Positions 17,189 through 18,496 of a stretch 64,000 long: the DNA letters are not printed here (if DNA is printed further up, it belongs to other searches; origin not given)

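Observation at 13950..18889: Five-gene overlapping operon: Gfo/Idh/MocA oxidoreductase, AGAT/StrB1-like amidinotransferase, Tmk-like kinase, DegT aminotransferase, NUDIX. Looks like an aminocyclitol or amidinated amino-sugar pathway.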

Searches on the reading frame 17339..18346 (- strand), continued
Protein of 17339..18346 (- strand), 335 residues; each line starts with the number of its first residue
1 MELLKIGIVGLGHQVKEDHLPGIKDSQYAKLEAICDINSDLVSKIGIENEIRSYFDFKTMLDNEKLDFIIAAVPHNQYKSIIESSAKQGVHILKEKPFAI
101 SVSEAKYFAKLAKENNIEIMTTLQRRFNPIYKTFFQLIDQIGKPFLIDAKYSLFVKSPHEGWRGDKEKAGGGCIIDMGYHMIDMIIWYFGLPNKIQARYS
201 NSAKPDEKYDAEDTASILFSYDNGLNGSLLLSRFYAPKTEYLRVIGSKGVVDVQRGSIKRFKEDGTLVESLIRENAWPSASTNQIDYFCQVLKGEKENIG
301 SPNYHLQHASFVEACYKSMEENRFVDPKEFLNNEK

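Call 55: find_encoding_contigs(protein=P0221, flank=6000, max_places=1)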
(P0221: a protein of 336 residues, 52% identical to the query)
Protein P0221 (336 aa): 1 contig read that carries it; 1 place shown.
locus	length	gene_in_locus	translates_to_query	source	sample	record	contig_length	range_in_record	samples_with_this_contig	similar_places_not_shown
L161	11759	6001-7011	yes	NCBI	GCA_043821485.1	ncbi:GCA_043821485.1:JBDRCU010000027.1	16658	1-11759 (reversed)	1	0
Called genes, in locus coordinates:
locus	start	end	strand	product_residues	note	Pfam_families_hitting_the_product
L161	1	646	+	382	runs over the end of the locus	PF13458:Peripla_BP_6, PF01094:ANF_receptor, PF13407:Peripla_BP_4 (faint), PF13433:Peripla_BP_5 (weak)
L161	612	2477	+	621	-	PF00512:HisKA, PF02518:HATPase_c, PF00072:Response_reg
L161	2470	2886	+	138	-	PF12973:Cupin_7 (weak), PF02311:AraC_binding (weak), PF07883:Cupin_2, PF05899:Cupin_3 (faint)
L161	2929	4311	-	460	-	PF00413:Peptidase_M10 (weak)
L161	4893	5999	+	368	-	PF03033:Glyco_transf_28, PF04101:Glyco_tran_28_C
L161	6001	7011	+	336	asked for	PF01408:GFO_IDH_MocA, PF02894:GFO_IDH_MocA_C, PF22725:GFO_IDH_MocA_C3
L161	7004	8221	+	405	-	PF01041:DegT_DnrJ_EryC1, PF01212:Beta_elim_lyase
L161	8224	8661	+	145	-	PF00293:NUDIX, PF14815:NUDIX_4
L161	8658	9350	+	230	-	PF00696:AA_kinase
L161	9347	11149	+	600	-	PF00474:SSF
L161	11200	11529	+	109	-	PF05168:HEPN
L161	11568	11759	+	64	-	PF01909:NTP_transf_2, PF18765:Polbeta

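Call 56: find_encoding_contigs(protein=P0188, flank=6000, max_places=1)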
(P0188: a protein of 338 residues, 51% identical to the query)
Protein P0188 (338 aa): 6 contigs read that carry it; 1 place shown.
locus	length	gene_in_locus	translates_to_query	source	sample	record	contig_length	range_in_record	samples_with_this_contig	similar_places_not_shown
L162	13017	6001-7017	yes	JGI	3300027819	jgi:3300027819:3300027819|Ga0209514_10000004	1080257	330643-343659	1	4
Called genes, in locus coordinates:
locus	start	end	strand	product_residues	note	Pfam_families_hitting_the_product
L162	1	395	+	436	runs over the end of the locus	PF21760:SecD_1st, PF22599:SecDF_P1_head, PF02355:SecD_SecF_C, PF03176:MMPL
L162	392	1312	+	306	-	PF02355:SecD_SecF_C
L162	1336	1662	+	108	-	-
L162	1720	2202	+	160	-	-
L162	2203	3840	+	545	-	PF01565:FAD_binding_4, PF02913:FAD-oxidase_C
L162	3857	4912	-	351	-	PF04909:Amidohydro_2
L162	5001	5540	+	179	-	-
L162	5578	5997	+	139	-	PF00334:NDK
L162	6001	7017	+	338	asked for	PF01408:GFO_IDH_MocA, PF22725:GFO_IDH_MocA_C3, PF02894:GFO_IDH_MocA_C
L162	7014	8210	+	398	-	PF00155:Aminotran_1_2, PF01041:DegT_DnrJ_EryC1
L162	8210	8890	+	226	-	PF01712:dNK (weak), PF02223:Thymidylate_kin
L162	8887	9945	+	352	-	PF01272:GreA_GreB (faint)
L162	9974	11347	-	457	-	PF01743:PolyA_pol, PF12627:PolyA_pol_RNAbd, PF01966:HD (weak), PF13735:tRNA_NucTran2_2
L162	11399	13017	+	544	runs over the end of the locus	PF01368:DHH, PF02272:DHHA1, PF17768:RecJ_OB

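Call 57: find_encoding_contigs(protein=P0222, flank=6000, max_places=1)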
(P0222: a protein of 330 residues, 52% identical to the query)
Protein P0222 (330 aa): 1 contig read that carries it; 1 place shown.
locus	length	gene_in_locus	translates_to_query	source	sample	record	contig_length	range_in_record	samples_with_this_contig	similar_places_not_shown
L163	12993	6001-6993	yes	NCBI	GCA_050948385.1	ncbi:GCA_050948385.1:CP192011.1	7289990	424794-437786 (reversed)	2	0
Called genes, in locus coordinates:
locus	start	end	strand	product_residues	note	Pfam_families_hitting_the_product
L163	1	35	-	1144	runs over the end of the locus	PF13643:DUF4145, PF04313:HSDR_N (faint), PF13588:HSDR_N_2 (faint), PF00270:DEAD, PF04851:ResIII, PF18766:SWI2_SNF2, PF00271:Helicase_C (weak), PF08463:EcoEI_R_C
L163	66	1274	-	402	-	PF01420:Methylase_S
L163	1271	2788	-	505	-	PF12161:HsdM_N, PF02384:N6_Mtase, PF01170:UPF0020, PF20473:MmeI_Mtase (faint), PF07669:Eco57I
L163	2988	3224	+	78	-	-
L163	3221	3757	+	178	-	PF21806:DUF6879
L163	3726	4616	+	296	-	PF13560:HTH_31, PF01381:HTH_3 (weak), PF12844:HTH_19 (faint), PF19054:DUF5753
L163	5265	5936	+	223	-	PF02223:Thymidylate_kin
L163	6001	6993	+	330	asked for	PF01408:GFO_IDH_MocA, PF02894:GFO_IDH_MocA_C, PF22725:GFO_IDH_MocA_C3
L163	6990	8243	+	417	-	PF00155:Aminotran_1_2, PF01041:DegT_DnrJ_EryC1, PF01212:Beta_elim_lyase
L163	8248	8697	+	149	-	PF00293:NUDIX, PF14815:NUDIX_4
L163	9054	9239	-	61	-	PF04149:DUF397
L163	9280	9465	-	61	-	PF04149:DUF397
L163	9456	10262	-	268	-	PF13560:HTH_31, PF19054:DUF5753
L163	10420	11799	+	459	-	PF13546:DDE_5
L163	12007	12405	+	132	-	PF13581:HATPase_c_2 (weak)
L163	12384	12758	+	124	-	-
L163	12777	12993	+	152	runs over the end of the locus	-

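Call 58: find_encoding_contigs(protein=P0178, flank=6000, max_places=1)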
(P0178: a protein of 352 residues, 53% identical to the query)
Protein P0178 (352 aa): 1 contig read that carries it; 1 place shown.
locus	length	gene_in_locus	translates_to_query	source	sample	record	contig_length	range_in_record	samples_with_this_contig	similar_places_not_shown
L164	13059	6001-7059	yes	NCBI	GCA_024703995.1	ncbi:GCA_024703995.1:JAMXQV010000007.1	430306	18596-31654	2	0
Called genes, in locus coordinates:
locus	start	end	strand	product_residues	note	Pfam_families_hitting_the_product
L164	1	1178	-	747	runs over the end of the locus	PF00069:Pkinase, PF01636:APH (faint), PF07714:PK_Tyr_Ser-Thr, PF19276:HD_assoc_2 (weak)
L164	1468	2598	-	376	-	-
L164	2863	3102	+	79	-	PF13560:HTH_31, PF01381:HTH_3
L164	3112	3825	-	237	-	PF01812:5-FTHF_cyc-lig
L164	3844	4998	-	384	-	PF01381:HTH_3, PF13560:HTH_31 (weak)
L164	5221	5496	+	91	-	-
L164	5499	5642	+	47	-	-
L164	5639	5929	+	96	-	-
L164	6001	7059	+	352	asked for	PF01408:GFO_IDH_MocA, PF02894:GFO_IDH_MocA_C, PF22725:GFO_IDH_MocA_C3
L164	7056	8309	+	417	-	PF00155:Aminotran_1_2, PF01041:DegT_DnrJ_EryC1, PF01212:Beta_elim_lyase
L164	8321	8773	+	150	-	PF00293:NUDIX, PF14815:NUDIX_4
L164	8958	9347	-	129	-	-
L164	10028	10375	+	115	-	-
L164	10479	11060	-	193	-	-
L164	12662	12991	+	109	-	-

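Call 60: search_protein_families(library=ncbifam, proteins=[L161:8658-9350:+, L162:8210-8890:+, L162:8887-9945:+, L162:5578-5997:+, L164:3112-3825:-, L164:3844-4998:-, L086:10051-11157:+, L159:9337-9996:+, L163:5265-5936:+], max_evalue=0.001)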
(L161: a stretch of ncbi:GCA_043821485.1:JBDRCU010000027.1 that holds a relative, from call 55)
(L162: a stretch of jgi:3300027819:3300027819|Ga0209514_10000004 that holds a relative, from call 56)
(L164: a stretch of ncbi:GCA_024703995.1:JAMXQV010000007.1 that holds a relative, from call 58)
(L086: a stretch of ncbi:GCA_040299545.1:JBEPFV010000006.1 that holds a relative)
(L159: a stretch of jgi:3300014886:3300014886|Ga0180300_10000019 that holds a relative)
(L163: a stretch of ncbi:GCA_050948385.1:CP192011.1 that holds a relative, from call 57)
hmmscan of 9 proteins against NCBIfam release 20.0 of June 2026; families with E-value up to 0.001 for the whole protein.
L161:8658-9350:+ (230 aa): 13 families
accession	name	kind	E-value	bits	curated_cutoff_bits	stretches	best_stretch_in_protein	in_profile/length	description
TIGR02076.1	pyrH_arch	equivalog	7.4e-53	179.4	158.05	1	3-224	1-221/222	UMP kinase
TIGR02075.1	pyrH_bact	equivalog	3.8e-18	66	243.9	1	2-225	3-233/233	UMP kinase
NF040647.1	IPPK_Arch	equivalog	2.7e-15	56.3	120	1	128-224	161-259/259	isopentenyl phosphate kinase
TIGR01027.1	proB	equivalog_domain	6.2e-12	45.3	186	1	122-227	146-254/363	glutamate 5-kinase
NF006540.0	PRK09034.1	equivalog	1.2e-06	27.4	434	1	122-215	200-287/454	aspartate kinase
TIGR00657.1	asp_kinases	subfamily_domain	3.4e-05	23.1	208.7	1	121-169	194-242/442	aspartate kinase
TIGR00746.1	arcC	equivalog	8.9e-05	21.7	358.25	0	122-176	211-263/309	carbamate kinase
NF040622.1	MfnE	equivalog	0.0001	22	300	0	4-218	3-203/211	[5-(aminomethyl)furan-3-yl]methyl phosphate kinase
TIGR00656.1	asp_kin_monofn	equivalog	0.00012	21.2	402.25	1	121-209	160-242/407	aspartate kinase, monofunctional class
NF006959.0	PRK09436.1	equivalog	0.00014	20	726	1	121-167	207-253/819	bifunctional aspartate kinase/homoserine dehydrogenase I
NF006926.0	PRK09411.1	equivalog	0.00018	20.8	416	0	122-181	203-258/297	carbamate kinase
TIGR01092.1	P5CS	equivalog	0.00049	18.4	796.75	0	122-229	170-278/715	delta l-pyrroline-5-carboxylate synthetase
NF004938.0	PRK06291.1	equivalog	0.00086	18.1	528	0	120-169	212-261/468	aspartate kinase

L162:8210-8890:+ (226 aa): 3 families
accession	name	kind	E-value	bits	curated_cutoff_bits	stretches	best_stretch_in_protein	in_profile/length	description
TIGR00041.1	DTMP_kinase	equivalog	3.3e-24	85.7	83.25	1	4-215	3-194/196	dTMP kinase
NF005923.0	PRK07933.1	equivalog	1.2e-10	41.2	193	1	7-219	2-209/213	dTMP kinase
TIGR02173.1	cyt_kin_arch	equivalog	1.2e-07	31.9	102.1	1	96-207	48-154/169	(d)CMP kinase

L162:8887-9945:+ (352 aa): 6 families
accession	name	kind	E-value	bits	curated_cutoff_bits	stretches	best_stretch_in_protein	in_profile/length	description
TIGR01462.1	greA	subfamily_domain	1.6e-13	51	139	1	21-159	4-147/151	transcription elongation factor GreA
NF001261.0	PRK00226.1-2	equivalog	1.9e-12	47.3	167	1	49-162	37-154/157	transcription elongation factor GreA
NF001263.0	PRK00226.1-4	equivalog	2.6e-10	40.4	145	1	48-163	38-158/160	transcription elongation factor GreA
NF001264.0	PRK00226.1-5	equivalog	1.7e-08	34.4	180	1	50-162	38-155/158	transcription elongation factor GreA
NF011309.0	PRK14720.1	equivalog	6.8e-05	21.2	714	1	50-163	784-901/906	transcription elongation factor GreA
NF004969.0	PRK06330.1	equivalog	0.00073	18.3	697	1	17-152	567-704/718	transcript cleavage factor/unknown domain fusion protein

L162:5578-5997:+ (139 aa): 6 families
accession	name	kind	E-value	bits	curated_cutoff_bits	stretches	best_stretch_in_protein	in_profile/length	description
NF001908.0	PRK00668.1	equivalog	2.9e-24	85.4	155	1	10-130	4-124/141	nucleoside-diphosphate kinase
NF011112.0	PRK14540.1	equivalog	2.9e-17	62.8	202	1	10-133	3-126/135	nucleoside-diphosphate kinase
NF011113.0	PRK14541.1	equivalog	2.1e-14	53.8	255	1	10-128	2-120/140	nucleoside-diphosphate kinase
NF011116.0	PRK14545.1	equivalog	5.4e-14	52.5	217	1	11-126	5-120/139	nucleoside-diphosphate kinase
NF011114.0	PRK14542.1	equivalog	1.7e-11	44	250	1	11-130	3-122/137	nucleoside-diphosphate kinase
NF011115.0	PRK14543.1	equivalog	2.6e-08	33.9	287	1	12-120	8-121/169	nucleoside-diphosphate kinase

L164:3112-3825:- (237 aa): 1 family
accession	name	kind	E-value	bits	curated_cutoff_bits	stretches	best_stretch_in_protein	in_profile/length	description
TIGR02727.1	MTHFS_bact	equivalog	7.5e-09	35.7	84.9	1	116-198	106-182/182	5-formyltetrahydrofolate cyclo-ligase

L164:3844-4998:- (384 aa): 6 families
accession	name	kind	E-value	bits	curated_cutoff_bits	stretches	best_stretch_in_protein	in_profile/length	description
NF053720.1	NsdA_fam_reg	subfamily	1.5e-33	117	75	1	93-376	149-432/432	NsdA family TPR-like regulatory protein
NF047542.1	telomere_Tap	equivalog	2.5e-10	39.7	600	1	6-64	20-78/695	telomere-associated protein Tap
NF041951.1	phage_RstR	subfamily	9.7e-09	35.5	80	1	6-62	5-61/108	RstR family transcriptional repressor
NF040522.1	VC1465_fam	subfamily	6.4e-07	29.4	70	1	10-55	3-47/111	VC1465 family Xer recombination activation factor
TIGR03830.1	CxxCG_CxxCG_HTH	subfamily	0.00058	19.7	61.8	0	5-44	67-106/127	type II TA system antitoxin MqsA family protein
NF007481.0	PRK10072.1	equivalog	0.00075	19.9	110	0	7-55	37-84/96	HTH-type transcriptional regulator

L086:10051-11157:+ (368 aa): 0 families

L159:9337-9996:+ (219 aa): 2 families
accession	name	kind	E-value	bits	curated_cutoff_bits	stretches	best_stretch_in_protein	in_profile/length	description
TIGR00041.1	DTMP_kinase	equivalog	1.1e-16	61.1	83.25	1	4-195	3-183/196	dTMP kinase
NF005923.0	PRK07933.1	equivalog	9.5e-08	31.6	193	1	7-189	2-180/213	dTMP kinase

L163:5265-5936:+ (223 aa): 3 families
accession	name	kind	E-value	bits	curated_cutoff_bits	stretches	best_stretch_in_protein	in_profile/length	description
TIGR00041.1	DTMP_kinase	equivalog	3.3e-11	43.3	83.25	1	1-203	5-186/196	dTMP kinase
NF005923.0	PRK07933.1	equivalog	2.1e-06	27.3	193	1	1-216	1-209/213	dTMP kinase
TIGR02173.1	cyt_kin_arch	equivalog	0.0004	20.4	102.1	0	136-162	87-113/169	(d)CMP kinase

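Call 66: search_protein_families(library=ncbifam, proteins=[L086:6301-6972:+], max_evalue=0.001)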
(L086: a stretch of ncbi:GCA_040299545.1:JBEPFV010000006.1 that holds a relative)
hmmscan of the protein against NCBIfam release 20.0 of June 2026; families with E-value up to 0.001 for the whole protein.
L086:6301-6972:+ (223 aa): 2 families
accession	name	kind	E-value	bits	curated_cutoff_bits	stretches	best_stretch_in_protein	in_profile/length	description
TIGR00041.1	DTMP_kinase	equivalog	7.4e-14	51.9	83.25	1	14-209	7-196/196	dTMP kinase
NF005923.0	PRK07933.1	equivalog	2.2e-05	23.9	193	0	13-44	2-33/213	dTMP kinase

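Call 73: find_encoding_contigs(protein=P0137, flank=7000, max_places=1)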
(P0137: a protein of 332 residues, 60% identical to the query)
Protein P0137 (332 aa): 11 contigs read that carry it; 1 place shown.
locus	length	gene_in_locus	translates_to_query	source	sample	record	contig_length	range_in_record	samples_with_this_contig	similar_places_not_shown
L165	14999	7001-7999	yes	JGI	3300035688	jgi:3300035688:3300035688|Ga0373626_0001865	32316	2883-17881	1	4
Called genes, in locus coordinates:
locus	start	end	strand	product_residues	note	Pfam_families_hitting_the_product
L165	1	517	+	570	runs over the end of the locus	PF00069:Pkinase, PF07714:PK_Tyr_Ser-Thr (faint)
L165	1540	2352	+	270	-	PF00069:Pkinase, PF07714:PK_Tyr_Ser-Thr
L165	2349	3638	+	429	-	PF00069:Pkinase, PF07714:PK_Tyr_Ser-Thr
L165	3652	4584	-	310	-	PF04014:MazE_antitoxin (weak)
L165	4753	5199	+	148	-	PF13412:HTH_24, PF01037:AsnC_trans_reg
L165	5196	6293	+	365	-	-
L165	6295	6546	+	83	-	PF17032:Zn_ribbon_15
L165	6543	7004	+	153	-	PF00334:NDK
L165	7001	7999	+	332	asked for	PF01408:GFO_IDH_MocA, PF02894:GFO_IDH_MocA_C, PF22725:GFO_IDH_MocA_C3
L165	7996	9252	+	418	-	PF00155:Aminotran_1_2, PF01041:DegT_DnrJ_EryC1, PF01053:Cys_Met_Meta_PP (weak), PF01212:Beta_elim_lyase, PF00266:Aminotran_5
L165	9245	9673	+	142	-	PF00293:NUDIX, PF14815:NUDIX_4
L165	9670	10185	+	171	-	PF01272:GreA_GreB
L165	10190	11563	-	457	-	PF04055:Radical_SAM, PF16199:Radical_SAM_C, PF00583:Acetyltransf_1 (weak)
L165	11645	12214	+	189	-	-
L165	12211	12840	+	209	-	PF03848:TehB, PF05219:DREV (weak), PF13489:Methyltransf_23, PF01209:Ubie_methyltran, PF13847:Methyltransf_31, PF08241:Methyltransf_11, PF08242:Methyltransf_12, PF13649:Methyltransf_25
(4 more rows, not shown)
